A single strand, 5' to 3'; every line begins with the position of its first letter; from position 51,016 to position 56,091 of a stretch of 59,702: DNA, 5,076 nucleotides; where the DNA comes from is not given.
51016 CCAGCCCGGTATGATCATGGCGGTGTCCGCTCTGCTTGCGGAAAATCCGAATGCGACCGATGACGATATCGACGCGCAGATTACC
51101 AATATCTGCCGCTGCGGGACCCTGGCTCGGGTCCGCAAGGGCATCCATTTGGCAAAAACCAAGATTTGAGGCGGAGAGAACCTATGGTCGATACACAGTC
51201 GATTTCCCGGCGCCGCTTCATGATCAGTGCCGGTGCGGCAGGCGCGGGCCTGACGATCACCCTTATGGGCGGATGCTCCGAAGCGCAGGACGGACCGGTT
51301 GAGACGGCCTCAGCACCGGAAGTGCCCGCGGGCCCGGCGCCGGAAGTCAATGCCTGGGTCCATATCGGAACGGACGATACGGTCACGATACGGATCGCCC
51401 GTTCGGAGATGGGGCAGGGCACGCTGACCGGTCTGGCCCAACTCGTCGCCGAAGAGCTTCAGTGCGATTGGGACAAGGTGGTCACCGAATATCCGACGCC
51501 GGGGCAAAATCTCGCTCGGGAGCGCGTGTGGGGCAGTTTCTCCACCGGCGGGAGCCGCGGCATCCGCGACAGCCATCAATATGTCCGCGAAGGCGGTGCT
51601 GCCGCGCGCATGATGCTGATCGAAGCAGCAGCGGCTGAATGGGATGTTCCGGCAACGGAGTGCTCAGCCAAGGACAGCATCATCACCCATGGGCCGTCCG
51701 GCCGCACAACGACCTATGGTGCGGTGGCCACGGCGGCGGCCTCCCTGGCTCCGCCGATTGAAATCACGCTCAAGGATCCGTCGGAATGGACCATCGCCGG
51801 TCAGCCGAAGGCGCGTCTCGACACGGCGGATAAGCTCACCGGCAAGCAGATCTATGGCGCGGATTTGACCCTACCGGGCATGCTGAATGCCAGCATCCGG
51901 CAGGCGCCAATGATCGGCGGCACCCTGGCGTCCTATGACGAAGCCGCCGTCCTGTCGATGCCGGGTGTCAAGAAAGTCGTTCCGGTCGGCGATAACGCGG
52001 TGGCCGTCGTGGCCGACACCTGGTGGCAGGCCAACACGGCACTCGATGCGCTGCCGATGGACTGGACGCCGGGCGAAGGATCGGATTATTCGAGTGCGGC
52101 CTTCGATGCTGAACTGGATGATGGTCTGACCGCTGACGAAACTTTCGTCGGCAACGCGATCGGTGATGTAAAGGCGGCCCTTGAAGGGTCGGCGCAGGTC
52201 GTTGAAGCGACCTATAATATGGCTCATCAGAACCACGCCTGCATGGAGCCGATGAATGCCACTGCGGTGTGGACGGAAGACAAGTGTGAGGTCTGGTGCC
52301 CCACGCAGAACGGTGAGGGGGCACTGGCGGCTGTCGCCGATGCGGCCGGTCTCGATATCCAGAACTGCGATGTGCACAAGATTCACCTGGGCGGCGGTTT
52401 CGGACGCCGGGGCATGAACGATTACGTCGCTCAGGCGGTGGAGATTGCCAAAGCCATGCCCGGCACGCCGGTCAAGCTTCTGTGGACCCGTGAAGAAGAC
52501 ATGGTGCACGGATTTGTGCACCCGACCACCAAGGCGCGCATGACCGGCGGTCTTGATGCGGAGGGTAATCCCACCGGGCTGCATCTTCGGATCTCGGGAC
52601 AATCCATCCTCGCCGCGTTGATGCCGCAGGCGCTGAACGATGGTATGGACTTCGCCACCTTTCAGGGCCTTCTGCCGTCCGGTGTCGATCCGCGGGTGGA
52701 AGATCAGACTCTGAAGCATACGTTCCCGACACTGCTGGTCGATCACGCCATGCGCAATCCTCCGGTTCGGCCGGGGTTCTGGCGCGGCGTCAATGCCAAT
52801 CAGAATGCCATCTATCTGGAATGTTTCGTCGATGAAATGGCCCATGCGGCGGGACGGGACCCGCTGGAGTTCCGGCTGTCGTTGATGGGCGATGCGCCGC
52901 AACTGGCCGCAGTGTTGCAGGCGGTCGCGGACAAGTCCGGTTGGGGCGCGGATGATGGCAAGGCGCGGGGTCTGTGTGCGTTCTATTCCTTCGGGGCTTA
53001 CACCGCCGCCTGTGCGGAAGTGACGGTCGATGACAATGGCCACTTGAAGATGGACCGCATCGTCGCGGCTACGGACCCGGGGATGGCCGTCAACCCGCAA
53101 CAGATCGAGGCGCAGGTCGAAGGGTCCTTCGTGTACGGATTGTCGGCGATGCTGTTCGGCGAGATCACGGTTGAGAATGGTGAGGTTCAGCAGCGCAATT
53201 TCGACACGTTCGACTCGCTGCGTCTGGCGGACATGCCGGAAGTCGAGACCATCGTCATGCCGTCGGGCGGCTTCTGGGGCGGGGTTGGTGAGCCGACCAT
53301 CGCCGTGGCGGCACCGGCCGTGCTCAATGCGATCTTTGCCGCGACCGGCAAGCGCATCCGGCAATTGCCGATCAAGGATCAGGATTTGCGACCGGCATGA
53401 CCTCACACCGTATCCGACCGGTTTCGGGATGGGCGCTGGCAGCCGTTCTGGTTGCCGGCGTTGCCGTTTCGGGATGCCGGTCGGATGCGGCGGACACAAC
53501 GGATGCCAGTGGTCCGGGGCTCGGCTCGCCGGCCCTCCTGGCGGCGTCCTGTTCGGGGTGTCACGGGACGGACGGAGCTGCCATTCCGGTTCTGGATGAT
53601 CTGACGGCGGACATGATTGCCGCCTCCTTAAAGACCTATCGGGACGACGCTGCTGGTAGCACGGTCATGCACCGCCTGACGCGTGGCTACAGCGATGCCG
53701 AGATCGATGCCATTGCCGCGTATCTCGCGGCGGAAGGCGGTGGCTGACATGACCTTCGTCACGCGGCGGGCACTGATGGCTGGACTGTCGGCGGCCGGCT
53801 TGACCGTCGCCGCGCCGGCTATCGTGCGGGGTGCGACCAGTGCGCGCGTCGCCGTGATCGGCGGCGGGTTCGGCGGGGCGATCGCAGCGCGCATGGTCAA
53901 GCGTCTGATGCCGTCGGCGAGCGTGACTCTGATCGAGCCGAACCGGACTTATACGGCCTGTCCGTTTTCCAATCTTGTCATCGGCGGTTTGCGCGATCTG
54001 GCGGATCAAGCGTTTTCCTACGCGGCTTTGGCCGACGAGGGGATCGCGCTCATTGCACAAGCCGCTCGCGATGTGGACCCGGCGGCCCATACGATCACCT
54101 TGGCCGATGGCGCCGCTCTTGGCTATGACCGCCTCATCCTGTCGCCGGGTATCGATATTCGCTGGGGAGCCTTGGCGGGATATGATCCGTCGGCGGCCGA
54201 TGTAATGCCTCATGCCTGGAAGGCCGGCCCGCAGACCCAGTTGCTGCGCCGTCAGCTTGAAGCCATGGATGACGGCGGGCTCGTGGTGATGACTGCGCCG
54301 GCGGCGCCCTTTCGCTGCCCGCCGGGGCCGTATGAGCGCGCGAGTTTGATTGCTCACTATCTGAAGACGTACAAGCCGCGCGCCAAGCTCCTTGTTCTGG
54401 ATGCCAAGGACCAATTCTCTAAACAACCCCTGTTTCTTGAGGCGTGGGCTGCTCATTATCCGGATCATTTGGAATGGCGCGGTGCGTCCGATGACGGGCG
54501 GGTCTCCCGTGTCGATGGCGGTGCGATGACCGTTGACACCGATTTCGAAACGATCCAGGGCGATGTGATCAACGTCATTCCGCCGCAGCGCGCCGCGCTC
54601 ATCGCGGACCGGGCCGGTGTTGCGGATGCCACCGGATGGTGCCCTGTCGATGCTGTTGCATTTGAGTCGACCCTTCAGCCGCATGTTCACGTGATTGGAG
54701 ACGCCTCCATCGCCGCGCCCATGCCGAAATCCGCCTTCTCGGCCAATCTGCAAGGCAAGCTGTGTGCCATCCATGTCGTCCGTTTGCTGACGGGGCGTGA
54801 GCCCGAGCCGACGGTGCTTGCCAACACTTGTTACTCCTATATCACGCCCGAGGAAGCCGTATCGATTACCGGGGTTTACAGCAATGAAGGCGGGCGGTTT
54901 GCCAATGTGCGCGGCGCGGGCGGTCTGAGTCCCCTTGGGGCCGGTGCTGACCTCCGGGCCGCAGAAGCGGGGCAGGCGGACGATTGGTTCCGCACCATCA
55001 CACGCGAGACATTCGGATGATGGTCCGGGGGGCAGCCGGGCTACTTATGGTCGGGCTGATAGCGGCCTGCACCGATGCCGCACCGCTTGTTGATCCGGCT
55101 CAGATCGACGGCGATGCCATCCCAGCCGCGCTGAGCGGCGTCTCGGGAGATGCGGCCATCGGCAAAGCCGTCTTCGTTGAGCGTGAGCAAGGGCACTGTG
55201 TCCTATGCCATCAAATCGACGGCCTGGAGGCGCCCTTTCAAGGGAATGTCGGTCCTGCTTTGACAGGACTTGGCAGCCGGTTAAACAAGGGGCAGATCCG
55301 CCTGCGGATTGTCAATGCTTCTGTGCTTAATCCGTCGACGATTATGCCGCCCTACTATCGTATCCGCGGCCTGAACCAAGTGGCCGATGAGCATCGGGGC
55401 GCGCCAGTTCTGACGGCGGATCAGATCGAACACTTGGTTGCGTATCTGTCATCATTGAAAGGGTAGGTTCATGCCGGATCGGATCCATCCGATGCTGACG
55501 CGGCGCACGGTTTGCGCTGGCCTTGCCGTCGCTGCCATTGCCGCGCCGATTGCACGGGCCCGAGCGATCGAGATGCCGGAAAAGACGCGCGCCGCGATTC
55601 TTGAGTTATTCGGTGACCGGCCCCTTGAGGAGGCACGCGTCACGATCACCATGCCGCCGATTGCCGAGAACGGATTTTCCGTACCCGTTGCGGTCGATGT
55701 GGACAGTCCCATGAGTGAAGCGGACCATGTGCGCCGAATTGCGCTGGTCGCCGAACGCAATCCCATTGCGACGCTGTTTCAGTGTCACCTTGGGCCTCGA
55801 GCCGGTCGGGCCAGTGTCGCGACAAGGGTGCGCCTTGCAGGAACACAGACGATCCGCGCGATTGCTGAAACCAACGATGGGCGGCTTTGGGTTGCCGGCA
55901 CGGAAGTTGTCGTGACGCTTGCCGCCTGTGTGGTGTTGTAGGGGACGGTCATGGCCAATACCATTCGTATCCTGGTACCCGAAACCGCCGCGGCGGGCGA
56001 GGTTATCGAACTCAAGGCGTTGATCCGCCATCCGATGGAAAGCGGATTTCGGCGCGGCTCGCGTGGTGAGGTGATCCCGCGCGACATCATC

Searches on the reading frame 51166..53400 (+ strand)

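Call 6: search_protein_families(library=pfam, proteins=[window:51166-53400:+], max_evalue=0.1)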
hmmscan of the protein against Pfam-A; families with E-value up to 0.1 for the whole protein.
window:51166-53400:+ (744 aa): 2 families
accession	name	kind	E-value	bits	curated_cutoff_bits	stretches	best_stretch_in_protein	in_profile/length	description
PF02738.23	MoCoBD_1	-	4.5e-32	111.5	27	2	331-476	14-161/244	Molybdopterin cofactor-binding domain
PF20256.3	MoCoBD_2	-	9e-31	107.9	27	2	606-691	197-283/283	Molybdopterin cofactor-binding domain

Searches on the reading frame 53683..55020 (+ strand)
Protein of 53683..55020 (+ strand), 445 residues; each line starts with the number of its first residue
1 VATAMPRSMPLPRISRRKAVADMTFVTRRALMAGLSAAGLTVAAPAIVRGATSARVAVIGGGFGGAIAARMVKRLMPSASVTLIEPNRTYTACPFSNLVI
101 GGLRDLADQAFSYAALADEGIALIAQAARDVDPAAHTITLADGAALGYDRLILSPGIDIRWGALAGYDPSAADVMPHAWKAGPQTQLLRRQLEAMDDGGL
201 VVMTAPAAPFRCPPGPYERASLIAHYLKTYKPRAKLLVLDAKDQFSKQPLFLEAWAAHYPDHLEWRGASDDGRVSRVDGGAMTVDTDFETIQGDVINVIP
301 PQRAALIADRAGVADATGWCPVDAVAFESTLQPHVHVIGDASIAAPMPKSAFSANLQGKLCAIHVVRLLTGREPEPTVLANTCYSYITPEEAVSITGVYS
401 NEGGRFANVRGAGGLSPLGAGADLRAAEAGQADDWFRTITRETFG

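Call 6: search_protein_families(library=pfam, proteins=[window:53683-55020:+], max_evalue=0.1)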
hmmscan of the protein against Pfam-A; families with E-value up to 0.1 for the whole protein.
window:53683-55020:+ (445 aa): 8 families
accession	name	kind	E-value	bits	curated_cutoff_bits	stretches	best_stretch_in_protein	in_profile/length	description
PF21706.3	FCSD_central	-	1.4e-48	164.2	27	1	185-300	1-116/116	Sulfide dehydrogenase [flavocytochrome c] flavoprotein chain, central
PF09242.17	FCSD-flav_bind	-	3.9e-21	75.6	26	1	378-444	4-71/71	Flavocytochrome c sulphide dehydrogenase, flavin-binding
PF07992.20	Pyr_redox_2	-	6.3e-09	36.1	26.1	1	55-157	2-109/291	Pyridine nucleotide-disulphide oxidoreductase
PF01266.30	DAO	-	0.001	19.1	27.9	1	55-133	1-80/353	FAD dependent oxidoreductase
PF01262.27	AlaDh_PNT_C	-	0.0021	17.9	23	1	42-87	17-60/214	Alanine dehydrogenase/PNT, C-terminal domain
PF13454.12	NAD_binding_9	-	0.0052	17.2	21.8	0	57-90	1-36/155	FAD-NAD(P)-binding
PF13450.12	NAD_binding_8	-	0.011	16.5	21.9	0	58-88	1-29/68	NAD(P)-binding Rossmann-like domain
PF04820.20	Trp_halogenase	-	0.045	13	21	1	55-88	1-36/458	Tryptophan halogenase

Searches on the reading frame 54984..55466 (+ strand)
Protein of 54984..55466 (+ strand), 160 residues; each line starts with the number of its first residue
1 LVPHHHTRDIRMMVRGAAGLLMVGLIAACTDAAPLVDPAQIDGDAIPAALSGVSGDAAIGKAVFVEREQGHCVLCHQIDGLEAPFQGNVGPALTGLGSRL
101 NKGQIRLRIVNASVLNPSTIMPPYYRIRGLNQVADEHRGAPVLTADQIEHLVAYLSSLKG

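Call 6: search_protein_families(library=pfam, proteins=[window:54984-55466:+], max_evalue=0.1)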
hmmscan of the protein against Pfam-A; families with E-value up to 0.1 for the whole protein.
window:54984-55466:+ (160 aa): 2 families
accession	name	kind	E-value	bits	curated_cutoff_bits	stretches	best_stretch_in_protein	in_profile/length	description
PF00034.26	Cytochrom_C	-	3.8e-07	31.8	21.3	1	58-159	2-90/90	Cytochrome c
PF13442.11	Cytochrome_CBB3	-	0.0011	19.7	27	1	57-124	3-51/68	Cytochrome C oxidase, cbb3-type, subunit III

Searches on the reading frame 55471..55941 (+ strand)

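Call 6: search_protein_families(library=pfam, proteins=[window:55471-55941:+], max_evalue=0.1)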
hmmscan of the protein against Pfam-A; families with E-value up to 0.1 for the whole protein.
window:55471-55941:+ (156 aa): 2 families
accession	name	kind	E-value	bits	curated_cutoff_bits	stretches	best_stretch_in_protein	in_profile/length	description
PF13501.12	SoxY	-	1.6e-34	118.9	28.4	1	45-153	3-112/112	Sulfur oxidation protein SoxY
PF07494.17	Reg_prop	-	0.0016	18.9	20.4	1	126-143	5-22/24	Two component regulator propeller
